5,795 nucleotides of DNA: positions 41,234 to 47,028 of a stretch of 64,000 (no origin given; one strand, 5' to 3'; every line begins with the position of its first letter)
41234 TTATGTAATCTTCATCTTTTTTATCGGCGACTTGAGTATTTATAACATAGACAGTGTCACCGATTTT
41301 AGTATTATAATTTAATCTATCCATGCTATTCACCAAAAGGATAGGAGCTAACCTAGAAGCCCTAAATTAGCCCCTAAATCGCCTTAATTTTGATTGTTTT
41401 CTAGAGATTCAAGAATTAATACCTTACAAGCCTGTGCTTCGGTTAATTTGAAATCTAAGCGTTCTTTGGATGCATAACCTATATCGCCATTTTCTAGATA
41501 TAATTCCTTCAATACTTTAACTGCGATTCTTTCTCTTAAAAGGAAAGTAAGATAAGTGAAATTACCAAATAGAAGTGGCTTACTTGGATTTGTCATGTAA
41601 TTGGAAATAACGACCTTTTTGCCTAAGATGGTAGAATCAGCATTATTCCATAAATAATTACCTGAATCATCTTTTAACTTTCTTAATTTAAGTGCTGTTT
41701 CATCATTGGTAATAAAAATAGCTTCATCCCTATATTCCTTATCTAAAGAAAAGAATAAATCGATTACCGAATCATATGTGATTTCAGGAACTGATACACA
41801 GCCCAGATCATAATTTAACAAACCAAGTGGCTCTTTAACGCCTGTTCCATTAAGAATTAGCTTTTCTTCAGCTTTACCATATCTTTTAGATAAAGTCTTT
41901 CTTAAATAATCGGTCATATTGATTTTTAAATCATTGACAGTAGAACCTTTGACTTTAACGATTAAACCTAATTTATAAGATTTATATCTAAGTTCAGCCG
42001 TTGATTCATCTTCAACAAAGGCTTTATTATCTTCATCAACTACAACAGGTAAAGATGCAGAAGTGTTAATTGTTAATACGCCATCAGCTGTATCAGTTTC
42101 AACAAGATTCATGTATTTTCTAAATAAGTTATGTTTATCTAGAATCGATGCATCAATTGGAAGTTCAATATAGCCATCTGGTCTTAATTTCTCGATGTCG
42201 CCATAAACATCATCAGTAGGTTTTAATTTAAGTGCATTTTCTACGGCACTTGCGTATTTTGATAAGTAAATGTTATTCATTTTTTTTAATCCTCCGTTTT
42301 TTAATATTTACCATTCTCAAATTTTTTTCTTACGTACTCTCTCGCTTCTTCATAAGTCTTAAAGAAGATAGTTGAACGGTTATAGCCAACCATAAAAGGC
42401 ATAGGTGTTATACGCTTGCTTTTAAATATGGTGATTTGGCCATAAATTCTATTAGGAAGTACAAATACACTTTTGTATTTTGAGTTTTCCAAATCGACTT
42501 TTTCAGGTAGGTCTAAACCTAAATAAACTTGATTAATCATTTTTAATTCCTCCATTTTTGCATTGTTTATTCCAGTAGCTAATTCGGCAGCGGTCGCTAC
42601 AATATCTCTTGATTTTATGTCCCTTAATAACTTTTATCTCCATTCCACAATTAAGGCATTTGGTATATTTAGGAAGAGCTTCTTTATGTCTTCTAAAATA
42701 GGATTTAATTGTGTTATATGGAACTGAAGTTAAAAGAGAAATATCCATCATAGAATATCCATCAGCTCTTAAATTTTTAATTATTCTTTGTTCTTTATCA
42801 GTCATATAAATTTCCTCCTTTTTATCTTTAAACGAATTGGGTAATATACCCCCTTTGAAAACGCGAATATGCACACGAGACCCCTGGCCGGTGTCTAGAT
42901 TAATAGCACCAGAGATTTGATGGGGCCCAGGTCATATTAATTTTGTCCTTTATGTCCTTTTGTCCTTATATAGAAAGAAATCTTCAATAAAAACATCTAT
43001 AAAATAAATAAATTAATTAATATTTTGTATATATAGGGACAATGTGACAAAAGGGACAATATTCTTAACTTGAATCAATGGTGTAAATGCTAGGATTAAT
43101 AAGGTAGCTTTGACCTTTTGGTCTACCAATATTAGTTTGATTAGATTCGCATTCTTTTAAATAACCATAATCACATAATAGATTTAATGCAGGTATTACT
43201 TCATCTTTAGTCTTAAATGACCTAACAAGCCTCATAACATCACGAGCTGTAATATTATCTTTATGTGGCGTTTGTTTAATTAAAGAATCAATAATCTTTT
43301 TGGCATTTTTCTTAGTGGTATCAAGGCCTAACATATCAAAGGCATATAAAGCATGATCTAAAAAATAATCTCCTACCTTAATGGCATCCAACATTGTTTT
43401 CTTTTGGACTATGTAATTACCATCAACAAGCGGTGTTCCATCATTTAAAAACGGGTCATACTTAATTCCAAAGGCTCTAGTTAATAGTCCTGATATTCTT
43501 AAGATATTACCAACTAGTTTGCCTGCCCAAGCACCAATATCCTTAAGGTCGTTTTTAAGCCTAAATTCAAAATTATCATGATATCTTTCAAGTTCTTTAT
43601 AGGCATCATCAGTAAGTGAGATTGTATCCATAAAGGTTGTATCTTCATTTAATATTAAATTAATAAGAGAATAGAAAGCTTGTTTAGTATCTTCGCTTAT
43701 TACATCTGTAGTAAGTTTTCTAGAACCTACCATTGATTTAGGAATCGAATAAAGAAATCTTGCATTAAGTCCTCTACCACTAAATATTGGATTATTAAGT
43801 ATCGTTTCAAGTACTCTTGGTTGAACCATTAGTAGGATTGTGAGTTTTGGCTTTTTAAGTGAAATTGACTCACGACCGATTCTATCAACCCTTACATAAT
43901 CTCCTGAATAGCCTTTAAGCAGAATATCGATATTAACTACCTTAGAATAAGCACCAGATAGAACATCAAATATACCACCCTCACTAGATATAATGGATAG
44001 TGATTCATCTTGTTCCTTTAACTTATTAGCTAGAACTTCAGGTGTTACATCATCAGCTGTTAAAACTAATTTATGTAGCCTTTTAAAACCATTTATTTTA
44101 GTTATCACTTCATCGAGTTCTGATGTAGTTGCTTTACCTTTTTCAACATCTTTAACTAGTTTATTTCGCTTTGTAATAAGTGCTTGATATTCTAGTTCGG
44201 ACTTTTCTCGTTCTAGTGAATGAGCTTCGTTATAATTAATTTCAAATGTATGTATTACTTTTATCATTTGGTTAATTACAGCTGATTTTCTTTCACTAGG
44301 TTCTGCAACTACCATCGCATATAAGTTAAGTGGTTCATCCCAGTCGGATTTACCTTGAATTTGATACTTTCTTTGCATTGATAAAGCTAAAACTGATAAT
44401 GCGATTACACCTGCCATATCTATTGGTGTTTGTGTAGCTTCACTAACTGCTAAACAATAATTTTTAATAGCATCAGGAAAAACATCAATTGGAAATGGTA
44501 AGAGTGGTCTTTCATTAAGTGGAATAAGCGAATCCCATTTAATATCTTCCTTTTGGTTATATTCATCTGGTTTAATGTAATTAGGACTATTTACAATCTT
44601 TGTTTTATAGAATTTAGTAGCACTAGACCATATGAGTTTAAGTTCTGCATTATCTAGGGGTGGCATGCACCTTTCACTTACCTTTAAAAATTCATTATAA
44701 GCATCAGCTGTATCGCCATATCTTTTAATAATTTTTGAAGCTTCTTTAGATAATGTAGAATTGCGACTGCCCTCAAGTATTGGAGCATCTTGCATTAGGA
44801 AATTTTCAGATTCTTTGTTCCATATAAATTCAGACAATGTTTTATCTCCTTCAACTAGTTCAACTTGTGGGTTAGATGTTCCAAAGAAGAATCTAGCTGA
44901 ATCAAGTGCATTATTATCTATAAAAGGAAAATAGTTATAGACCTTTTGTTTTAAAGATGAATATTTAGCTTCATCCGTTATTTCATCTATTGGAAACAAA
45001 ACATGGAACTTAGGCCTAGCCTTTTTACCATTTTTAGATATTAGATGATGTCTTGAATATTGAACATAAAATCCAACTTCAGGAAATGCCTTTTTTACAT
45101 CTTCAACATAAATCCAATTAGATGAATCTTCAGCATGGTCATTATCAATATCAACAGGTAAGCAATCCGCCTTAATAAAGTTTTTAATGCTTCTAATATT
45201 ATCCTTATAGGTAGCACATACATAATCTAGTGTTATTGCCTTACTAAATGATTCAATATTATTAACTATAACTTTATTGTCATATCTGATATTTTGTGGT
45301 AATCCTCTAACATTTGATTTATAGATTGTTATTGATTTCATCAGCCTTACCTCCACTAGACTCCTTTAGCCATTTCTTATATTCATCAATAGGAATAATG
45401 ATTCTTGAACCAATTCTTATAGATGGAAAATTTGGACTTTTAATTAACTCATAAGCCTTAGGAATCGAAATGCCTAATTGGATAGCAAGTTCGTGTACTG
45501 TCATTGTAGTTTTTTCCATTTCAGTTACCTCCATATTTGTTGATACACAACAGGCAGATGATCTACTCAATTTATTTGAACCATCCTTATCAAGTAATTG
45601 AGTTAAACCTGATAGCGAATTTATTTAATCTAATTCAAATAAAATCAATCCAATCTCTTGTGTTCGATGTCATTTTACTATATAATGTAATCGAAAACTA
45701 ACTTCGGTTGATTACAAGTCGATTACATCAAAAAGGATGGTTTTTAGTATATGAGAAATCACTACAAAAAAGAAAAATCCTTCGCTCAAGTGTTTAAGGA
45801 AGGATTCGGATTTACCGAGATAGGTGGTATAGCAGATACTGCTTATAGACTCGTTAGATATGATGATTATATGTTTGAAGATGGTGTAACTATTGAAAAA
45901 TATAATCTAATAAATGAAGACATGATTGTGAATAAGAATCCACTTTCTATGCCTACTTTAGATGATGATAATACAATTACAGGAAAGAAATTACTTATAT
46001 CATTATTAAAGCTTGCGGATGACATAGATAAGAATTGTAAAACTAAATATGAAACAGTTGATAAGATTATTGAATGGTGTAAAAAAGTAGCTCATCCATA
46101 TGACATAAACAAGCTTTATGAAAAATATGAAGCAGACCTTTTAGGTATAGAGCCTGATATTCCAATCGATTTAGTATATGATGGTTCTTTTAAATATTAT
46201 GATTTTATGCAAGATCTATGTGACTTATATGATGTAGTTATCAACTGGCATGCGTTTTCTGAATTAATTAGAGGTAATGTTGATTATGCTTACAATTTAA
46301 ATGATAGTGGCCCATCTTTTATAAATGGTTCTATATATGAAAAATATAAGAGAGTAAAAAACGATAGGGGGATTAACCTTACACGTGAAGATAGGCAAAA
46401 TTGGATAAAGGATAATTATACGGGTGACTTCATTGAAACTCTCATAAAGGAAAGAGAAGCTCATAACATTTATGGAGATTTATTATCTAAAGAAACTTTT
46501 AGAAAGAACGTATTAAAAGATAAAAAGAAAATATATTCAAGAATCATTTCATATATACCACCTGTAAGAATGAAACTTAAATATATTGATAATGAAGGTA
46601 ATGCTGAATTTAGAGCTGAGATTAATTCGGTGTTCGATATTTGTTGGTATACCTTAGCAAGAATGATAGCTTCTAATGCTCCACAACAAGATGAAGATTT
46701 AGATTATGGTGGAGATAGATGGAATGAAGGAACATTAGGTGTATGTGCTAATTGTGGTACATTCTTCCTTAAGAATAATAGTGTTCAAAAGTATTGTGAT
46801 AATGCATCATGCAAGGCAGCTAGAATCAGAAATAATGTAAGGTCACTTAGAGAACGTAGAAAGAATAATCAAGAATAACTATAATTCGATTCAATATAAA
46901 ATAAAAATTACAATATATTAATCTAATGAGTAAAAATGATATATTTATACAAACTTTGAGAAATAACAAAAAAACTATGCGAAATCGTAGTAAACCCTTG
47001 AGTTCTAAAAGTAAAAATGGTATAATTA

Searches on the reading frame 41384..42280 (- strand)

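Call 42: search_protein_families(library=pfam, proteins=[window:41384-42280:-], max_evalue=0.001)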
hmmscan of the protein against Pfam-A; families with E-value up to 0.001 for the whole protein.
window:41384-42280:- (298 aa): 1 family
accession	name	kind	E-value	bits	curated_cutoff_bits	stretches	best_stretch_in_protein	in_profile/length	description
PF05065.19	Phage_capsid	-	3.9e-42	145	24.2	1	51-288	21-278/280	Phage capsid family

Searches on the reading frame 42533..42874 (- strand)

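Call 42: search_protein_families(library=pfam, proteins=[window:42533-42874:-], max_evalue=0.001)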
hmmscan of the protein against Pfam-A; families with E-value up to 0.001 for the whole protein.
window:42533-42874:- (113 aa): 0 families

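Call 52: search_protein_families(library=phrogs, proteins=[window:42533-42874:-], max_evalue=0.1)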
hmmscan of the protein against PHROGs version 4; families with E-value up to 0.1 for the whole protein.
window:42533-42874:- (113 aa): 15 families
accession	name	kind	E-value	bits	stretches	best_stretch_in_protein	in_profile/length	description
phrog_2308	-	unknown function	6.9e-15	56.3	1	24-106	1-91/138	-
phrog_1271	-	DNA, RNA and nucleotide metabolism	6.4e-05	23.5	1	68-104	207-246/361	HNH endonuclease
phrog_20494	-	unknown function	0.0041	18.5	1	71-108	6-41/115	-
phrog_351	-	transcription regulation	0.0066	16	1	8-65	729-791/928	RNA polymerase sigma factor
phrog_30403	-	unknown function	0.0071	16.6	1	48-103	334-387/397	-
phrog_3855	-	DNA, RNA and nucleotide metabolism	0.0093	17.4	1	27-65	67-105/115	HTH DNA binding protein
phrog_323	-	transcription regulation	0.0095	16.5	1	20-73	145-198/319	transcriptional regulator, D5-like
phrog_9366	-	integration and excision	0.012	16.6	1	18-64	62-106/109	transposase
phrog_11108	-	unknown function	0.017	16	1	25-64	54-88/180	-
phrog_4494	-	unknown function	0.025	16.1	1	30-94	9-71/109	-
phrog_125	-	DNA, RNA and nucleotide metabolism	0.029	14.9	1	25-66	164-206/254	DNA invertase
phrog_14025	-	unknown function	0.049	14.9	1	33-64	24-55/98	-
phrog_8643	-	DNA, RNA and nucleotide metabolism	0.055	14.3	1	71-103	2-33/179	DNA polymerase/primase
phrog_1190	-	transcription regulation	0.064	14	1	23-72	111-160/167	RNA polymerase sigma factor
phrog_26310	-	unknown function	0.065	14.8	1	68-107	15-55/101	-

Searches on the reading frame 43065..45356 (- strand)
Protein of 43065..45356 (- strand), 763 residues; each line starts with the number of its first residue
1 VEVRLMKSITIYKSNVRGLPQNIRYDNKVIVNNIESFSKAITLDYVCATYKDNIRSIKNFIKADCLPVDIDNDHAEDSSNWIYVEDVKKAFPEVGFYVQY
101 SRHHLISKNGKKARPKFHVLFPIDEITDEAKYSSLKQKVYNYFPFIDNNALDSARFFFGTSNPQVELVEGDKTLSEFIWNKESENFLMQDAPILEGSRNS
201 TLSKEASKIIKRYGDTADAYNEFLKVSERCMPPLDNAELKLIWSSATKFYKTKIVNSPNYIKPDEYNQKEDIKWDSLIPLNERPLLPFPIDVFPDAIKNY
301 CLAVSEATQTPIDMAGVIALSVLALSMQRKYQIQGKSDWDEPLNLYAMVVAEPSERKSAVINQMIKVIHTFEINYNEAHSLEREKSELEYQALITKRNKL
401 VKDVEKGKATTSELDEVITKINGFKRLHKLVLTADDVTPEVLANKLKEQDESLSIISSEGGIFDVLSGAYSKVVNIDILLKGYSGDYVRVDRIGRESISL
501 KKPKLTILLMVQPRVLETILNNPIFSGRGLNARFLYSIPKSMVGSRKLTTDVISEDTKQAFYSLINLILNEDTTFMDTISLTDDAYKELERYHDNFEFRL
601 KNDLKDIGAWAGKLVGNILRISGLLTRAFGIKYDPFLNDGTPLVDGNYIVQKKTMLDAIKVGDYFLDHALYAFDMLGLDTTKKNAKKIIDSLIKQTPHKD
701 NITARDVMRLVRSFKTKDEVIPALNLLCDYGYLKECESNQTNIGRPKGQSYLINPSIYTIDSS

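Call 42: search_protein_families(library=pfam, proteins=[window:43065-45356:-], max_evalue=0.001)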
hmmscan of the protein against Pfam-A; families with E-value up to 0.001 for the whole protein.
window:43065-45356:- (763 aa): 1 family
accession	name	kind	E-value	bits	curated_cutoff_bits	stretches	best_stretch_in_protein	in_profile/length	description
PF13148.11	DUF3987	-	2.4e-84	284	27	1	309-674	1-363/364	Protein of unknown function (DUF3987)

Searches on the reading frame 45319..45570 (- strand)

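Call 42: search_protein_families(library=pfam, proteins=[window:45319-45570:-], max_evalue=0.001)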
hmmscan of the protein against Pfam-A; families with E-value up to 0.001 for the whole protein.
window:45319-45570:- (83 aa): 1 family
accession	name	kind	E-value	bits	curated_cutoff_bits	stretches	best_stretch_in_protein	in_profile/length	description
PF12728.13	HTH_17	-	7.5e-05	23.3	27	1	23-70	2-49/51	Helix-turn-helix domain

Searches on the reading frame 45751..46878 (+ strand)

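Call 42: search_protein_families(library=pfam, proteins=[window:45751-46878:+], max_evalue=0.001)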
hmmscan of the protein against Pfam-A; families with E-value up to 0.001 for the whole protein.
window:45751-46878:+ (375 aa): 0 families

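Call 52: search_protein_families(library=phrogs, proteins=[window:45751-46878:+], max_evalue=0.1)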
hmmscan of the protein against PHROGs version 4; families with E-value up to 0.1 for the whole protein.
window:45751-46878:+ (375 aa): 1 family
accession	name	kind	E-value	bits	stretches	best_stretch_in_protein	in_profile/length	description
phrog_13750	-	unknown function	0.046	15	0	329-372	16-59/104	-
